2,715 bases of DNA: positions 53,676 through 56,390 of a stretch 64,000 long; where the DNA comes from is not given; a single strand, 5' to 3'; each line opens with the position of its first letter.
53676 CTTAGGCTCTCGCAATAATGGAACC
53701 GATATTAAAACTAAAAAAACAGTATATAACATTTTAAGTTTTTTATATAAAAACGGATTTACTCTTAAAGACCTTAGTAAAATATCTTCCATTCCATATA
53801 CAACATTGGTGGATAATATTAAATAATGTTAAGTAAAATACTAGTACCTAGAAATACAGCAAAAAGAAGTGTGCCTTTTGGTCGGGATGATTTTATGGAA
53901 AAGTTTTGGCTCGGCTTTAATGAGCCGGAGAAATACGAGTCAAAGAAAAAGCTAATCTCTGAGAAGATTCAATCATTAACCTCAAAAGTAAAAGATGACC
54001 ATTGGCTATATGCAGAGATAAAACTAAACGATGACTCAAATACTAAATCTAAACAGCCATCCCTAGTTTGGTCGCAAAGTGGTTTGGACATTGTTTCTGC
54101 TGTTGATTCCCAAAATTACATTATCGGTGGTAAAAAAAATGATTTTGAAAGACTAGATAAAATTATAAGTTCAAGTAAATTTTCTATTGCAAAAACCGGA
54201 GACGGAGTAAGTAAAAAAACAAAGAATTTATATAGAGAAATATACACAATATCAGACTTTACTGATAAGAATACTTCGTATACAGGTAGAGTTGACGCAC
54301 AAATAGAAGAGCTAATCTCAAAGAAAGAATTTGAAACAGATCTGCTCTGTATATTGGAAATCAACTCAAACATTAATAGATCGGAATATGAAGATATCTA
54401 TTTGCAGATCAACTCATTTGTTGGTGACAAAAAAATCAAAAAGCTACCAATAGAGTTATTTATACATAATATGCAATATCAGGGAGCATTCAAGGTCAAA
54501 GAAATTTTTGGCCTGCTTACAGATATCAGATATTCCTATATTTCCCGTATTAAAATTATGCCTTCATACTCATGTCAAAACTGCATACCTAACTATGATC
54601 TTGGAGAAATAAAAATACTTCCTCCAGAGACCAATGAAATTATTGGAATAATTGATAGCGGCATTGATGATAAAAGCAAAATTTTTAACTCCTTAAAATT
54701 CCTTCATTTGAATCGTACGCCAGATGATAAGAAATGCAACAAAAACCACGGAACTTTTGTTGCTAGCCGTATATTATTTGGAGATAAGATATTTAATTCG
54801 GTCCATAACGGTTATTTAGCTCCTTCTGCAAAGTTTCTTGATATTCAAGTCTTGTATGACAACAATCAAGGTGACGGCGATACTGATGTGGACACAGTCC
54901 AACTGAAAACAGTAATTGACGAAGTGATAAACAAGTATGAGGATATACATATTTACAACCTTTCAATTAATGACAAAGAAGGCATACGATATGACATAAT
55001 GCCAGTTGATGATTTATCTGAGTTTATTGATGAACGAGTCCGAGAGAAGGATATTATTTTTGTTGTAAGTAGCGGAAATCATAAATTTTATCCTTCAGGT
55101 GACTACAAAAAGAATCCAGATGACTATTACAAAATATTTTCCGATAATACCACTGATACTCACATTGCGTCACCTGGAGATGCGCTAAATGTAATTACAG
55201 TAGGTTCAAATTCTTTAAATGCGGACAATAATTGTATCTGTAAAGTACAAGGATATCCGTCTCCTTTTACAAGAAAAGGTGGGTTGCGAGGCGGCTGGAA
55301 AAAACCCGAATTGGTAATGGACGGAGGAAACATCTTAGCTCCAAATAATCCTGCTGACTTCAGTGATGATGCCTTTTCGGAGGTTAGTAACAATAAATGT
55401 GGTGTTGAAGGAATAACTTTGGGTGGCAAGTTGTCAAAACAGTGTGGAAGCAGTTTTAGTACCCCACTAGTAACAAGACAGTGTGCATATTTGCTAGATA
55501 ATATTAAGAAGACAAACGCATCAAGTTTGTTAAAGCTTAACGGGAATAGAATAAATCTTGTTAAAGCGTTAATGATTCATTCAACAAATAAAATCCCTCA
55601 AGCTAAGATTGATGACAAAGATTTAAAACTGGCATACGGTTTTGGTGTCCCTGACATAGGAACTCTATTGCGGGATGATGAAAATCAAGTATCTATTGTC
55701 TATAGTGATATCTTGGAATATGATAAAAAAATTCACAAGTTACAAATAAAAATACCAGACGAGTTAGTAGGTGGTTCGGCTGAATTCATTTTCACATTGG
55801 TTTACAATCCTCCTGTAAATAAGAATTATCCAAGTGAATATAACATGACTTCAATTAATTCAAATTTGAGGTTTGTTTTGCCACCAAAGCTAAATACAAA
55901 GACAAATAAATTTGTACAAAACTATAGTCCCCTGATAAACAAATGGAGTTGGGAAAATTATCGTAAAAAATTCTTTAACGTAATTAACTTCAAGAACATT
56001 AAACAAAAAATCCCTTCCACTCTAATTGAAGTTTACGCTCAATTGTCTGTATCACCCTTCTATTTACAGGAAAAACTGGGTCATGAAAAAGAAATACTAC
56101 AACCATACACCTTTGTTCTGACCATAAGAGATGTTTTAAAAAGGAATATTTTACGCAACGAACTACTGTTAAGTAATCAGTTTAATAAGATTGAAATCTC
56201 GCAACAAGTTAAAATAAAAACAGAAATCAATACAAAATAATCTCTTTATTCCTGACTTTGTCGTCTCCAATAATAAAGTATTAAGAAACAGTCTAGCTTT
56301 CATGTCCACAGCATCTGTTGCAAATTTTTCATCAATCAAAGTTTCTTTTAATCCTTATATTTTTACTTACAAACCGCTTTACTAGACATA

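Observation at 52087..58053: AAA+ ATPase / S8 subtilase operon (ietAS-like) with a repressor switch and two extra uncharacterised genes on a recombinase element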

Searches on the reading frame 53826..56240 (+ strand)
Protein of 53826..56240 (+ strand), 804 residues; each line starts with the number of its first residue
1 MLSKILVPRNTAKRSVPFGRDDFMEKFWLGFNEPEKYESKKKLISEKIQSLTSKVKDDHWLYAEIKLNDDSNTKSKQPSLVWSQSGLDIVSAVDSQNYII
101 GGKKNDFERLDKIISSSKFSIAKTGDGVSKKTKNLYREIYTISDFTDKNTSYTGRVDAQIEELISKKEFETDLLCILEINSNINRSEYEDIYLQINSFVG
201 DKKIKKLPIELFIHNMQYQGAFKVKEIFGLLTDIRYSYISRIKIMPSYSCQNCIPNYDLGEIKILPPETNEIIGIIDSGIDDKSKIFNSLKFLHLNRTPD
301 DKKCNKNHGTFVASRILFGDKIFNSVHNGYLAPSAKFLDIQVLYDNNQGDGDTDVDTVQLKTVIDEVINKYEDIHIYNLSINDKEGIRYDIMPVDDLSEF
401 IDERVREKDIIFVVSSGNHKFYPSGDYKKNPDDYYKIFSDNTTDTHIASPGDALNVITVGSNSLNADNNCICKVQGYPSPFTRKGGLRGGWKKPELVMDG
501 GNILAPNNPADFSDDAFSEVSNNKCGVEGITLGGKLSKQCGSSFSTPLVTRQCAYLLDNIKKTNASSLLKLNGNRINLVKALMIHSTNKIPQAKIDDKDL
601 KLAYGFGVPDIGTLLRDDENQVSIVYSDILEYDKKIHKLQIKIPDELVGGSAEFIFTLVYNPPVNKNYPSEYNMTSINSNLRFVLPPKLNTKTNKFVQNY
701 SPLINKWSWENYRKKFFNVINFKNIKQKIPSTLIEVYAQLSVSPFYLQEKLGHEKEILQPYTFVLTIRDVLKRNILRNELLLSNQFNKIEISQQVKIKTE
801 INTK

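Call 3: search_protein_families(library=padloc, proteins=[window:53826-56240:+], max_evalue=0.01)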
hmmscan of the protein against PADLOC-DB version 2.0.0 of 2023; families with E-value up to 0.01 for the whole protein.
window:53826-56240:+ (804 aa): 8 families
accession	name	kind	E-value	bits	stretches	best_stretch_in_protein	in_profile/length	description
PDLC02197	IetS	-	1.5e-67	226.5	1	56-681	60-631/749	-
PDLC02201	IetS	-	1.2e-44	150.7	1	201-678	189-619/781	-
PDLC02199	IetS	-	1.7e-41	140.3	1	270-801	315-822/826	-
PDLC02200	IetS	-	2.8e-35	119.7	1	272-705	271-671/780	-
PDLC02198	IetS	-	3.2e-34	116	1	266-679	249-672/795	-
PDLC04233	IetS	-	1.8e-20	70.7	1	306-667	340-745/855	-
PDLC03014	subtilase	-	1.8e-06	25.7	1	272-562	175-361/391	-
PDLC04234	IetS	-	0.00013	18.3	1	373-587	417-654/656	-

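Call 4: search_protein_families(library=pfam, proteins=[window:53826-56240:+], max_evalue=0.01)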
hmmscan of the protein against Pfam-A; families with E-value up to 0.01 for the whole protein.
window:53826-56240:+ (804 aa): 1 family
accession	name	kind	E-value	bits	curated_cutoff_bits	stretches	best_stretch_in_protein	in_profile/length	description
PF00082.27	Peptidase_S8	-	2.1e-27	96.6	21.8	1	270-607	3-288/288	Subtilase family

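Call 5: search_protein_families(library=ncbifam, proteins=[window:53826-56240:+], max_evalue=0.01)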
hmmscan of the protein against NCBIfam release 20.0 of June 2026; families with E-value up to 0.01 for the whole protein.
window:53826-56240:+ (804 aa): 2 families
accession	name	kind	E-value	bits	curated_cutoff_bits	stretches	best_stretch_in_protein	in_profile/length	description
NF042956.1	IteS_antiphage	equivalog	3e-51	174.6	900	1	64-679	64-627/747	S8 family anti-phage peptidase IteS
TIGR03921.1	T7SS_mycosin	equivalog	1.5e-07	30.8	278.75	1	272-462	16-182/353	type VII secretion-associated serine protease mycosin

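Call 26: find_homologous_proteins(query=window:53826-56240:+)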
Query window:53826-56240:+ (804 aa): 53 proteins with E <= 0.001 among 8000 candidates.
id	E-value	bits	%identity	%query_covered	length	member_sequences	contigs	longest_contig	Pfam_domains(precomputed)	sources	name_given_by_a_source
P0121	0.0e+0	1813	100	100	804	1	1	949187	PF00082.28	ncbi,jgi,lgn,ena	ncbi:MAG: S8 family peptidase [Candidatus Shapirobacteria bacterium]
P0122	6.8e-187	641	41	99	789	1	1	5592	PF00082.28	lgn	-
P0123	5.8e-183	628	40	99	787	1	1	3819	PF00082.28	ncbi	-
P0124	2.2e-171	590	38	99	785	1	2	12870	PF00082.28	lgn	-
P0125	1.5e-170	587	38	98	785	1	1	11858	PF00082.28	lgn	-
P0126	1.3e-166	574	42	99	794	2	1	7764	PF00082.28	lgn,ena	-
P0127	2.4e-165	570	40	99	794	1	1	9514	PF00082.28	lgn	-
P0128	7.3e-165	569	40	99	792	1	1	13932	PF00082.28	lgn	-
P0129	3.0e-164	566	39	99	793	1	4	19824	PF00082.28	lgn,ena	-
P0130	1.9e-161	557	39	100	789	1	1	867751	PF00082.28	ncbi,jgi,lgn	ncbi:MAG: S8 family peptidase [Patescibacteria group bacterium]|jgi:hypothetical protein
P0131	2.8e-161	557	40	100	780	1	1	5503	PF00082.28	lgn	-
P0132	1.7e-159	551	40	96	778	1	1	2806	PF00082.28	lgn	-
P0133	4.9e-158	546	38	98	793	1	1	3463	PF00082.28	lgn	-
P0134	2.7e-153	530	40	99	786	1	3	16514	PF00082.28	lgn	-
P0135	7.8e-153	529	37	99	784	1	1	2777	PF00082.28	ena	-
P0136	4.3e-152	526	37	100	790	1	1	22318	PF00082.28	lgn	-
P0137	1.2e-145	505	38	97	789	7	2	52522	PF00082.28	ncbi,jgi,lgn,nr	ncbi:MAG: S8 family peptidase [Parcubacteria group bacterium]|nr:S8 family peptidase [Parcubacteria 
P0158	8.0e-29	119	30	52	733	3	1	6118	PF27160.1,PF00082.28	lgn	-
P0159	2.2e-27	114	27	57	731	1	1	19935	PF27160.1,PF00082.28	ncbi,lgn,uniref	ncbi:S8 family peptidase [Flavobacterium sp.]|uniref:S8 family peptidase n=1 Tax=Flavobacterium sp. 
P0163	2.7e-25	107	27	56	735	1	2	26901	PF27160.1,PF00082.28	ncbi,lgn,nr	ncbi:MAG: S8 family peptidase [Bacteroidota bacterium]|nr:S8 family peptidase [Bacteroidota bacteriu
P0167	7.5e-23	99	27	52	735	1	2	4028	PF27160.1,PF00082.28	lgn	-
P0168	1.1e-19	88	28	51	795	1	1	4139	PF27210.1,PF27160.1,PF00082.28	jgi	jgi:Subtilase family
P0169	1.5e-16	78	29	45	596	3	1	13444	PF27210.1,PF27160.1,PF00082.28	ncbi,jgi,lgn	jgi:hypothetical protein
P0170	2.2e-10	58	25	52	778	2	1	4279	PF27210.1,PF27160.1,PF00082.28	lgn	-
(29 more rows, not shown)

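Call 29: find_encoding_contigs(protein=P0130, flank=8000, max_places=2)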
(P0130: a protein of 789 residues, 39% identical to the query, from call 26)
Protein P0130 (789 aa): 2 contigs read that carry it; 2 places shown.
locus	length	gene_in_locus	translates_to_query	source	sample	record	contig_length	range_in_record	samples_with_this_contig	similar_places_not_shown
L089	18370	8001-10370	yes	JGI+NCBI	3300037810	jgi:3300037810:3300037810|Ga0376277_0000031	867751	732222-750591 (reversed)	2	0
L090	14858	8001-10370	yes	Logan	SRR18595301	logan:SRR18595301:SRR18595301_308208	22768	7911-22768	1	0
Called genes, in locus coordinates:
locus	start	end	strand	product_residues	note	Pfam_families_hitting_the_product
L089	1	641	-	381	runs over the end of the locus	PF02504:FA_synthesis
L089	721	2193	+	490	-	PF12072:RNase_Y_N (weak)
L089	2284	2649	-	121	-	-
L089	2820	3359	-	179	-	-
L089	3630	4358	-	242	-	PF02585:PIG-L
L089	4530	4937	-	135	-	-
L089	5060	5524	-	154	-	-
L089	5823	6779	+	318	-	PF18864:AbiTii (weak)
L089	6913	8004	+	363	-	PF05496:RuvB_N (faint), PF00004:AAA, PF07728:AAA_5 (faint)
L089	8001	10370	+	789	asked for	PF00082:Peptidase_S8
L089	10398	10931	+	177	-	-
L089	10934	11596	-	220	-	-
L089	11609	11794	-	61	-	-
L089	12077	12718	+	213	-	-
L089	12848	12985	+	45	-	-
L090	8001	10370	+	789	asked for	PF00082:Peptidase_S8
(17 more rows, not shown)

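Call 30: find_encoding_contigs(protein=P0137, flank=8000, max_places=2)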
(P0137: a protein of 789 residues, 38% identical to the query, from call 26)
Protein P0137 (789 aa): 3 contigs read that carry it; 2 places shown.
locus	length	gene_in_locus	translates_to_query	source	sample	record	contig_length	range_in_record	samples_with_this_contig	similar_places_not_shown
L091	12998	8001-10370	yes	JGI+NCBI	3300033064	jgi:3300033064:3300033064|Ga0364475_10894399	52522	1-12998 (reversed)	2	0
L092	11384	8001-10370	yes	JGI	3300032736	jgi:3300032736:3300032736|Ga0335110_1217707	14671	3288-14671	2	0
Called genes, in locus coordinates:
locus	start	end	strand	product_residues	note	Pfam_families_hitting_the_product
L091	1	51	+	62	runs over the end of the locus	PF24749:DUF7695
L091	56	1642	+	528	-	PF12161:HsdM_N, PF02384:N6_Mtase, PF05175:MTS (faint)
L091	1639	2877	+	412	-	-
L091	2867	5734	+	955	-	PF04313:HSDR_N, PF00270:DEAD, PF04851:ResIII, PF18766:SWI2_SNF2, PF22679:T1R_D3-like, PF12008:EcoR124_C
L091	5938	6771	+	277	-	PF01541:GIY-YIG (faint), PF14267:DUF4357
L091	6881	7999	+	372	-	PF05496:RuvB_N (weak), PF07728:AAA_5 (weak), PF13173:AAA_14 (faint), PF00004:AAA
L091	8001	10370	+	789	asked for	PF00082:Peptidase_S8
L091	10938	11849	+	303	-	-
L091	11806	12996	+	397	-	?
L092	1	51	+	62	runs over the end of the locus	PF24749:DUF7695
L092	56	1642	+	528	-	PF12161:HsdM_N, PF02384:N6_Mtase, PF05175:MTS (faint)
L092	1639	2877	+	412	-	-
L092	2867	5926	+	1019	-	PF04313:HSDR_N, PF00270:DEAD, PF04851:ResIII, PF18766:SWI2_SNF2, PF22679:T1R_D3-like, PF12008:EcoR124_C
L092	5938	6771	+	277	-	PF01541:GIY-YIG (faint), PF14267:DUF4357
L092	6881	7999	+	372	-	PF05496:RuvB_N (weak), PF07728:AAA_5 (weak), PF13173:AAA_14 (faint), PF00004:AAA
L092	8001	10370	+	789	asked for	PF00082:Peptidase_S8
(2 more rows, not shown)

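Call 31: find_encoding_contigs(protein=P0129, flank=8000, max_places=2)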
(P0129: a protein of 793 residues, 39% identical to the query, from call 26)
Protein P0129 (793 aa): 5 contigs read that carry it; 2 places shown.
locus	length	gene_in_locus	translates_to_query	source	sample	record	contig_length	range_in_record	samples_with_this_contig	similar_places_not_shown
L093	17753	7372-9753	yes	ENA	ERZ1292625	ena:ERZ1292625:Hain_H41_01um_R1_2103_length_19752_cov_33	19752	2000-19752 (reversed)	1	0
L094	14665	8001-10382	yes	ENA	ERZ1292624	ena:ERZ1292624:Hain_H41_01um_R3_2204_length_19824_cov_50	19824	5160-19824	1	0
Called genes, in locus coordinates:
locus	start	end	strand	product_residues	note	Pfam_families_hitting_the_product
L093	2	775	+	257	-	?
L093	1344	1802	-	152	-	-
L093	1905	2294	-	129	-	PF13473:Cupredoxin_1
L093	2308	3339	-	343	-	PF00403:HMA, PF13386:DsbD_2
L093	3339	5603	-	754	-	PF00403:HMA, PF08282:Hydrolase_3 (faint), PF00122:E1-E2_ATPase, PF00702:Hydrolase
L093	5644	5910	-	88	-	PF02583:Trns_repr_metal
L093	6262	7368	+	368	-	PF05496:RuvB_N (weak), PF00004:AAA, PF07728:AAA_5 (weak)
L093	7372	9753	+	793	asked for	PF00082:Peptidase_S8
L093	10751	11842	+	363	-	PF13481:AAA_25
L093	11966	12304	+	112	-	-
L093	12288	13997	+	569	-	PF00239:Resolvase, PF07508:Recombinase (weak), PF13408:Zn_ribbon_recom (faint)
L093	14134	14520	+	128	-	PF03652:RuvX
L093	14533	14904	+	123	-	PF01588:tRNA_bind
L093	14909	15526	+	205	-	PF09335:VTT_dom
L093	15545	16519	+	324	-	PF11104:PilM_2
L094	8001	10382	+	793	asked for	PF00082:Peptidase_S8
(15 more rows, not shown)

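Call 33: find_encoding_contigs(protein=P0124, flank=8000, max_places=2)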
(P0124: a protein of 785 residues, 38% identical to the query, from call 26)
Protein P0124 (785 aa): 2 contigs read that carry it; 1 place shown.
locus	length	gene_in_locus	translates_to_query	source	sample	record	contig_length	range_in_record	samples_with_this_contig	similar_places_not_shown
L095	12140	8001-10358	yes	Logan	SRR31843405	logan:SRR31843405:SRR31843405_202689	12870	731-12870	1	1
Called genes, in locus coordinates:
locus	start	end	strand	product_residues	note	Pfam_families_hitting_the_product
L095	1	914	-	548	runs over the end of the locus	?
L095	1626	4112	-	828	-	PF16793:RepB_primase, PF12802:MarR_2 (faint), PF12840:HTH_20 (weak)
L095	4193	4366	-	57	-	-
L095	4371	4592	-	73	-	PF18903:DUF5659 (weak)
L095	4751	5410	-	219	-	-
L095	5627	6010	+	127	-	-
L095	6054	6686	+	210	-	-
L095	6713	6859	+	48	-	-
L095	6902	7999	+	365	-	PF07728:AAA_5 (faint), PF05496:RuvB_N (weak), PF00004:AAA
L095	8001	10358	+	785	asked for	PF00082:Peptidase_S8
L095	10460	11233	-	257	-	PF01978:TrmB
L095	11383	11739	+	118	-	-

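Call 34: find_encoding_contigs(protein=P0128, flank=8000, max_places=2)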
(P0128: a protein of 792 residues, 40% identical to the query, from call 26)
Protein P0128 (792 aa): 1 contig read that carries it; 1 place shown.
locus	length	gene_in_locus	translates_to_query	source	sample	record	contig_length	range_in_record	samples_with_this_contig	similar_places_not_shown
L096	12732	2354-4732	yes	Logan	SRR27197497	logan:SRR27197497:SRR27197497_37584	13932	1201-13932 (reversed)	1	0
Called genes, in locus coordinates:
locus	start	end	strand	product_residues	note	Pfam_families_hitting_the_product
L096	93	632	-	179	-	-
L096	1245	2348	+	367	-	PF07724:AAA_2 (faint), PF01078:Mg_chelatase (faint), PF05496:RuvB_N (weak), PF00004:AAA, PF07728:AAA_5 (weak)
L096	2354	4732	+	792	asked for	PF00082:Peptidase_S8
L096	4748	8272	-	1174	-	PF13086:AAA_11, PF13245:AAA_19 (weak), PF13604:AAA_30 (faint), PF20720:nSTAND3 (weak), PF13086:AAA_11, PF13087:AAA_12, PF18741:MTES_1575, PF08373:RAP (weak)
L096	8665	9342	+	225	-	-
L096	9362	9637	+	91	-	-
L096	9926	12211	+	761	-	PF09250:Prim-Pol, PF08708:PriCT_1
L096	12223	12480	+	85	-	-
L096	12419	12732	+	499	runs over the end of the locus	PF00239:Resolvase, PF07508:Recombinase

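Call 35: find_encoding_contigs(protein=P0136, flank=8000, max_places=2)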
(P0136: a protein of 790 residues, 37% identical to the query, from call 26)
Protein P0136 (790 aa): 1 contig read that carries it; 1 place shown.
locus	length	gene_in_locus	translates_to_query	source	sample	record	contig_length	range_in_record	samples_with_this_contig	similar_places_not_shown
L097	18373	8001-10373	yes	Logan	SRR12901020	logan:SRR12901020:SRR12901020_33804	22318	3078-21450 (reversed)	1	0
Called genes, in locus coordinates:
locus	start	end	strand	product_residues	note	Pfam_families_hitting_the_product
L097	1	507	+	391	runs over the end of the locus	PF00704:Glyco_hydro_18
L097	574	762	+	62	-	-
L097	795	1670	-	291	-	PF02557:VanY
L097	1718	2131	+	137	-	PF21549:PRDM2_PR (weak), PF00856:SET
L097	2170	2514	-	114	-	-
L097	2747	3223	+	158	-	-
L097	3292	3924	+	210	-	-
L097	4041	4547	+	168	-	-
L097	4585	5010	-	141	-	PF00903:Glyoxalase, PF06983:3-dmu-9_3-mt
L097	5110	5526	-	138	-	-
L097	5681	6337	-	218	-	-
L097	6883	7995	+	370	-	PF05496:RuvB_N (faint), PF00004:AAA, PF07728:AAA_5 (faint)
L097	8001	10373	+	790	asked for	PF00082:Peptidase_S8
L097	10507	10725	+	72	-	-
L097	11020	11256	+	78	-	-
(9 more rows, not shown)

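Call 38: search_solved_structures(query=window:53826-56240:+, max_evalue=0.001)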
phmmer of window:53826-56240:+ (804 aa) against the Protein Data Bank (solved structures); distinct sequences matched with E-value up to 0.001: 0.

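Call 44: find_related_loci(query=A2, collection=metagenome_contigs, flank=8000)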
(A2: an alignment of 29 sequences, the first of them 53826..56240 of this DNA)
Query A2 (804 aa) in metagenome_contigs; peptide patterns used: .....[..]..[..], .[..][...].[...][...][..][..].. (x = any residue, [..] = any of these).
170 stretches matched a pattern; 20 encode a relative of the query (tblastn E <= 1e-3); 20 distinct loci.
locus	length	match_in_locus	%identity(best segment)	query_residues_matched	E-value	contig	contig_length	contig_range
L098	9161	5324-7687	41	1-799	0e+0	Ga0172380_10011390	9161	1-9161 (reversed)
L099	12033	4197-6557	42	5-797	5e-174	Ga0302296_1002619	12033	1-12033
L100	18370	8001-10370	41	5-803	1e-177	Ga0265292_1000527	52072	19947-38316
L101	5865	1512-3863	36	1-798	2e-164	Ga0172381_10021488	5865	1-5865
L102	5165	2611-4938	36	4-789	4e-144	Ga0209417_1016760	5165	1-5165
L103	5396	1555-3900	36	1-795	7e-142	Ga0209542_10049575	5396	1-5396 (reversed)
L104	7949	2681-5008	35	5-789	2e-138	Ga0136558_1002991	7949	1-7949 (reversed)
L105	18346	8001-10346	37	5-799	2e-138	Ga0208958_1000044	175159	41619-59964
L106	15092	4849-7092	37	20-799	5e-137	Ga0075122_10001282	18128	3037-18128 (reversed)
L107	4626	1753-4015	39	5-797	5e-122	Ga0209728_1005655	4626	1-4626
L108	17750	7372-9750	39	1-797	9e-171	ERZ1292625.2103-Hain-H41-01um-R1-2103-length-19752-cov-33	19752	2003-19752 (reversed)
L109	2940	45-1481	41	304-792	2e-96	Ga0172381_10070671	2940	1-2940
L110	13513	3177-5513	33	1-789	1e-130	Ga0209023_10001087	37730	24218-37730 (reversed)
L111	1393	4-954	45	470-789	1e-85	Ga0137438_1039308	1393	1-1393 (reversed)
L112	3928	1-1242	40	360-786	3e-79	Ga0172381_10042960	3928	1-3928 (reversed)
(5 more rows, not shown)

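Call 69: predict_structure(alignment_id=A2)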
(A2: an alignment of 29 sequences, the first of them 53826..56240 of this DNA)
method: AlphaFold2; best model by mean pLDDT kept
length: 804 residues; sequences in the alignment: 29
mean_pLDDT: 84.7   pTM: 0.83
mean pLDDT of the five models: 84.7, 84.3, 82.2, 81.5, 80.1
residues with pLDDT >= 90: 314; 70-90: 401; 50-70: 59; < 50: 30
segments of 3 or more residues with pLDDT < 50: 1-3, 72-75, 252-258, 792-804
pLDDT, mean of each block of 10 residues (from residue 1): 70 75 78 89 90 83 83 60 86 82 92 91 86 88 87 83 89 88 88 88 81 86 90 89 71 46 84 95 88 91 86 93 80 94 73 81 94 94 75 83 95 86 57 76 81 94 88 91 82 93 79 74 88 85 92 92 83 93 94 91 94 79 93 91 90 96 90 91 90 85 83 90 93 94 86 89 95 86 75 35 34
secondary structure, 60 per line:
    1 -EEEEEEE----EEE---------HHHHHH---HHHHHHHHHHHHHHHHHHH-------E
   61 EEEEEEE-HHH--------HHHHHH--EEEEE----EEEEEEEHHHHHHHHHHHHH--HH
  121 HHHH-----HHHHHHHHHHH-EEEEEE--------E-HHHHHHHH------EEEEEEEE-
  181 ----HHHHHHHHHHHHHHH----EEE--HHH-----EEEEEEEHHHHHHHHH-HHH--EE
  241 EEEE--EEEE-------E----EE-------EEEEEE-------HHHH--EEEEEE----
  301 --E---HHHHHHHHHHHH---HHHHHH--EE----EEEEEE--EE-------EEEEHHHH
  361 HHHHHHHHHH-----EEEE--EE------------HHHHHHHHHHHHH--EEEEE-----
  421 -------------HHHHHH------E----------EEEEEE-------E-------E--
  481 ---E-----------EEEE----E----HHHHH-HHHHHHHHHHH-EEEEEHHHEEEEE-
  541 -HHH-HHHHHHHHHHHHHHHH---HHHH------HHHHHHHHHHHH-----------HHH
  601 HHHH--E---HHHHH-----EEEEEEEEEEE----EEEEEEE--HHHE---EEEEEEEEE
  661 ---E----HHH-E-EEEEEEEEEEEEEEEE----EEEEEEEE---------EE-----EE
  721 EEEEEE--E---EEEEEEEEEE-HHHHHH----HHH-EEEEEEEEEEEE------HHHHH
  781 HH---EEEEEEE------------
elements in order (helices of 4 or more, strands of 3 or more residues): E2-8 E13-15 H25-30 H34-52 E60-67 H80-85 E88-92 E97-103 H104-116 H119-124 H130-140 E142-147 H158-165 E172-179 H185-199 E204-206 E217-223 H224-232 E239-244 E247-250 E272-277 H285-288 E291-296 H307-318 H322-327 E336-341 E353-356 H357-370 E376-379 H396-408 E411-415 H434-439 E457-462 E496-499 H509-513 H515-525 E527-531 E535-539 H546-561 H565-568 H575-586 H598-604 H611-615 E621-631 E636-642 E652-660 E675-690 E695-702 E719-726 E733-742 H744-749 E758-769 H776-782 E786-792
